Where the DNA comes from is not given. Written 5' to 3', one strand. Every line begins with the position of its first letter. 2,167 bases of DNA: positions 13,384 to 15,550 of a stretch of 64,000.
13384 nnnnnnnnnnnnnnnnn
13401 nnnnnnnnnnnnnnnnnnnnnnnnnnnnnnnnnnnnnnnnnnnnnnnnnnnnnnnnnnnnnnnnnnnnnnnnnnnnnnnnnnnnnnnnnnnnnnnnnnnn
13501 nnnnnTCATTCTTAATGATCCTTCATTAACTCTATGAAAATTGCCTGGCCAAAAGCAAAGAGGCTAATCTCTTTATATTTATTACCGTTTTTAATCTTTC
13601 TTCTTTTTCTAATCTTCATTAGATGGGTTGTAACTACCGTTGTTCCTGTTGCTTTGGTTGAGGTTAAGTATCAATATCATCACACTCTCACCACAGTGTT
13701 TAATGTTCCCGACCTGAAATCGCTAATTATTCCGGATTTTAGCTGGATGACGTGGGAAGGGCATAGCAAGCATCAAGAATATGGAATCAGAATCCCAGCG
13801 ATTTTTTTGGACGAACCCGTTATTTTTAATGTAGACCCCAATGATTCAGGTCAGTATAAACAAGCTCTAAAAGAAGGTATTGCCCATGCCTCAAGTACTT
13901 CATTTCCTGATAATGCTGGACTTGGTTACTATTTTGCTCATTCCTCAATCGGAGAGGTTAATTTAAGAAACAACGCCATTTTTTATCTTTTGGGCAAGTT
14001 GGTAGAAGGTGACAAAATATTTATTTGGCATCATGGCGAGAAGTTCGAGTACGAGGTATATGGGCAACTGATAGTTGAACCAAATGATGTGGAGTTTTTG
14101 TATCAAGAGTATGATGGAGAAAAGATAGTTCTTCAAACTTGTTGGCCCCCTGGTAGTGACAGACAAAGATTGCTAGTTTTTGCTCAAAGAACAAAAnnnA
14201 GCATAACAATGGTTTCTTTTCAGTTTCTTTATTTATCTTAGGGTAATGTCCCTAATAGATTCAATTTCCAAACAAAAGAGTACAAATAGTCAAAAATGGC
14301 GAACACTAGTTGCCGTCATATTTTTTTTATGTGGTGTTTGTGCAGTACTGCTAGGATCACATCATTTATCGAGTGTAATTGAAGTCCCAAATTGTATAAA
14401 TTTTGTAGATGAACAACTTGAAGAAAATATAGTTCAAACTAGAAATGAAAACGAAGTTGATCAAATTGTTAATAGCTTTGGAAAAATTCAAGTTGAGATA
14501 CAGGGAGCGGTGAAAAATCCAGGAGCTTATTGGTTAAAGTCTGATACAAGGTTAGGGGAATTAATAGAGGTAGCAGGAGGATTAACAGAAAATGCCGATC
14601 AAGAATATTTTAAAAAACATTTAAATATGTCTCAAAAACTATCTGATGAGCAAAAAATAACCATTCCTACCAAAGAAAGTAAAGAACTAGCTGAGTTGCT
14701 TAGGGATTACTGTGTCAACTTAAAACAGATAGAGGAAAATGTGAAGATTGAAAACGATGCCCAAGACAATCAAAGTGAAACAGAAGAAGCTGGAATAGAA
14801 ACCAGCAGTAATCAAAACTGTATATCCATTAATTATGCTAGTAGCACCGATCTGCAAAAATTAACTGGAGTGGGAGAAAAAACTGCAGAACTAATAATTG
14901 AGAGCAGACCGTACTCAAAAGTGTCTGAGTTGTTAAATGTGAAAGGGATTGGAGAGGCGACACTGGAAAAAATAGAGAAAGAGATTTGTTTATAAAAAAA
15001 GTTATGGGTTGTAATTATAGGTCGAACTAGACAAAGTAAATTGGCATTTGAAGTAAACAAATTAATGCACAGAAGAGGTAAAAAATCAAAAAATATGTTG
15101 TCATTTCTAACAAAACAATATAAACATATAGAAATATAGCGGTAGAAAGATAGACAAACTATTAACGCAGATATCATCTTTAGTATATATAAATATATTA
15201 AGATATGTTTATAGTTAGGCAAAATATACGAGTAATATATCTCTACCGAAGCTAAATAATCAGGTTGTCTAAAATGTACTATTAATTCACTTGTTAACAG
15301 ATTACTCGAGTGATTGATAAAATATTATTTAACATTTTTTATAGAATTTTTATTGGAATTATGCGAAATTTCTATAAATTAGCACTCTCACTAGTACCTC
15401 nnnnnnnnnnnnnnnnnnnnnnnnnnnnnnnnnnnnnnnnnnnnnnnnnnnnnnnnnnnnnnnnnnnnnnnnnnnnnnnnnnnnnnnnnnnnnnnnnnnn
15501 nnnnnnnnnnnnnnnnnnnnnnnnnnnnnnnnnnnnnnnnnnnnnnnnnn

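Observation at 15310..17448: comEC split by a single in-frame TGA exactly at the channel/MBL domain boundary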

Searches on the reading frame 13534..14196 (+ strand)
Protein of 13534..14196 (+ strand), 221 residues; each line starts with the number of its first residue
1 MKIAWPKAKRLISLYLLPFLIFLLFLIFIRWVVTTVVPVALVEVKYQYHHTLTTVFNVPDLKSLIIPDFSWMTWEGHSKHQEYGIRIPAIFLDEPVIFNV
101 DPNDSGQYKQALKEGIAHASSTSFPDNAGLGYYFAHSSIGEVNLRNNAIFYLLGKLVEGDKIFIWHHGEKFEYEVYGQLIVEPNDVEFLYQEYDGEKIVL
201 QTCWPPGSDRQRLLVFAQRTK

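Call 3: search_protein_families(library=pfam, proteins=[window:13534-14196:+], max_evalue=0.01)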
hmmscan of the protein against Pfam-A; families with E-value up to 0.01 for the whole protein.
window:13534-14196:+ (221 aa): 1 family
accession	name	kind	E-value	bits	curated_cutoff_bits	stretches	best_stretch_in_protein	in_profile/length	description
PF04203.18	Sortase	-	5e-19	68.7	26.6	1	85-219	1-124/125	Sortase domain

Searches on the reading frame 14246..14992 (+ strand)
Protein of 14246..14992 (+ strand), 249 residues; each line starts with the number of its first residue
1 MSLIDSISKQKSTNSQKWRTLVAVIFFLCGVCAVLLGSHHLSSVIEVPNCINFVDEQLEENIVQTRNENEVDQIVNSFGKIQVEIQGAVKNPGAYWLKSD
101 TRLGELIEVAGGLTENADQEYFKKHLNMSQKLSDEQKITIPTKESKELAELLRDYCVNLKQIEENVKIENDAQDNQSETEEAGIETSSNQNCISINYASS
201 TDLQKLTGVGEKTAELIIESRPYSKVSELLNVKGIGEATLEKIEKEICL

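Call 3: search_protein_families(library=pfam, proteins=[window:14246-14992:+], max_evalue=0.01)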
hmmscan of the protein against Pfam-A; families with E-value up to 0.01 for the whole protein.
window:14246-14992:+ (249 aa): 7 families
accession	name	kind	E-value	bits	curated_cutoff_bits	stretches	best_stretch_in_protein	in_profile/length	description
PF12836.13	HHH_3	-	3e-15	56.5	27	1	189-247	2-64/65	Helix-hairpin-helix motif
PF10531.15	SLBB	-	2e-11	44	27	1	83-119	2-38/55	SLBB domain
PF00633.29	HHH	-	2.6e-08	33.7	24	1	201-219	11-29/30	Helix-hairpin-helix motif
PF14520.12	HHH_5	-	8.8e-07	29.7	27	1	198-219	32-53/57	Helix-hairpin-helix domain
PF22461.2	SLBB_2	-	9.9e-05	22.8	27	1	82-119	2-41/79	SLBB domain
PF14716.13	HHH_8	-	0.00014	22.6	30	0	197-219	44-66/73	Helix-hairpin-helix domain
PF06514.17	PsbU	-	0.00039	20.8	24.5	1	190-245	12-67/93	Photosystem II 12 kDa extrinsic protein (PsbU)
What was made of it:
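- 14246..14995 (+): comEA (membrane-anchored DNA receptor; SLBB + helix-hairpin-helix domains), directly upstream. Same position in relatives. Pfam HHH_3 E 3e-15 and SLBB E 2e-11 (call 3).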

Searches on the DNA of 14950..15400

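Call 82: search_rna_families(source=window, start=14950, end=15400, threshold=evalue, max_evalue=1)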
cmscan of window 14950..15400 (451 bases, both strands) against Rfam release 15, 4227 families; matches with E-value up to 1: 0.
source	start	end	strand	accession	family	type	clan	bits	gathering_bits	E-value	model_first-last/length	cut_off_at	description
